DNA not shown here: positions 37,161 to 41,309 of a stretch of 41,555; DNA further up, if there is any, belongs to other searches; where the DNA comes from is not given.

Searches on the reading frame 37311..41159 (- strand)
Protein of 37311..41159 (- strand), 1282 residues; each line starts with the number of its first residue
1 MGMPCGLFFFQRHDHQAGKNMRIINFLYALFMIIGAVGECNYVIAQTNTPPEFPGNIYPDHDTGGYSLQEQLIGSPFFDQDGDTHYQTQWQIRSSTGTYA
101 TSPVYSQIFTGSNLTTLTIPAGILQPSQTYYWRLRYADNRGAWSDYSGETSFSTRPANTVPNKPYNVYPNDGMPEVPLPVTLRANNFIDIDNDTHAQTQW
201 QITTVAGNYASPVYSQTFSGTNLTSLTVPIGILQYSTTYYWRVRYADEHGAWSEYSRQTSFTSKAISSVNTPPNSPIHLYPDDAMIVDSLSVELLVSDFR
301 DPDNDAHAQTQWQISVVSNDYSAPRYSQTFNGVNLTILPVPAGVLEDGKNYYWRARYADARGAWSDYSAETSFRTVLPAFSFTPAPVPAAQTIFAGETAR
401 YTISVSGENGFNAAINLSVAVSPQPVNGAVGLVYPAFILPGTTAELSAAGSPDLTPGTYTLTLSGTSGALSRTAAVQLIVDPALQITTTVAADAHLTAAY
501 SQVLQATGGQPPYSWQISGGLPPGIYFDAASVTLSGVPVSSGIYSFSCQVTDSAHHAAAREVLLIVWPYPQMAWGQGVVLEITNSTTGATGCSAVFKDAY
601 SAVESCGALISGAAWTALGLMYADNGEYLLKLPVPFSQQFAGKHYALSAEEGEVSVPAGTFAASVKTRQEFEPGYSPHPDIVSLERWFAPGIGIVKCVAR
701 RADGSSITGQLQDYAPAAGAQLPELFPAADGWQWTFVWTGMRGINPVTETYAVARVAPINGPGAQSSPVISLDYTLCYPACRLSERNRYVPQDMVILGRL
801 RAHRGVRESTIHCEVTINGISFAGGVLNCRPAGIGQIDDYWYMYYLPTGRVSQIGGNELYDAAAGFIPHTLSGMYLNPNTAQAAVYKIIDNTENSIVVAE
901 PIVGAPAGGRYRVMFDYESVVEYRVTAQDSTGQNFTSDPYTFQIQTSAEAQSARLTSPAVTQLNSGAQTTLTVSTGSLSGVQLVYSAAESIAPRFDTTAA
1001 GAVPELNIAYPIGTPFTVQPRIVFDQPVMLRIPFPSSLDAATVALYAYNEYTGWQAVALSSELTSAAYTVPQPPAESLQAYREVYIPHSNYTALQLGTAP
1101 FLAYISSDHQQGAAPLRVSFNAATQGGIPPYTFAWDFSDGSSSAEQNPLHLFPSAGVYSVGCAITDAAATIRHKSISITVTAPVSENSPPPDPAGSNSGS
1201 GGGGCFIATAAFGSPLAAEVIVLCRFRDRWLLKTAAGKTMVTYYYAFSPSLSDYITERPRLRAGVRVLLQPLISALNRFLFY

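Call 8: search_protein_families(library=pfam, proteins=[window:37311-41159:-], max_evalue=0.001)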
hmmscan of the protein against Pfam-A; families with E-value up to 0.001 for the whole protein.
window:37311-41159:- (1282 aa): 5 families
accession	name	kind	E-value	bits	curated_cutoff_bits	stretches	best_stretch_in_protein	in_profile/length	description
PF25788.1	Ig_Rha78A_N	-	1.2e-18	67.8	27.4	3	304-377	30-103/105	Rha78A-like, N-terminal immunoglobulin domain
PF18911.6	PKD_4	-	2e-10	41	27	1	1110-1179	12-84/85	PKD domain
PF05345.18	He_PIG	-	3.2e-08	34.3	24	1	496-555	15-84/96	Putative Ig domain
PF02010.21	REJ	-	2e-07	30.4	25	0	88-172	243-326/452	REJ domain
PF00801.26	PKD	-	5.3e-07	30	23.5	1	1108-1165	7-66/80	PKD domain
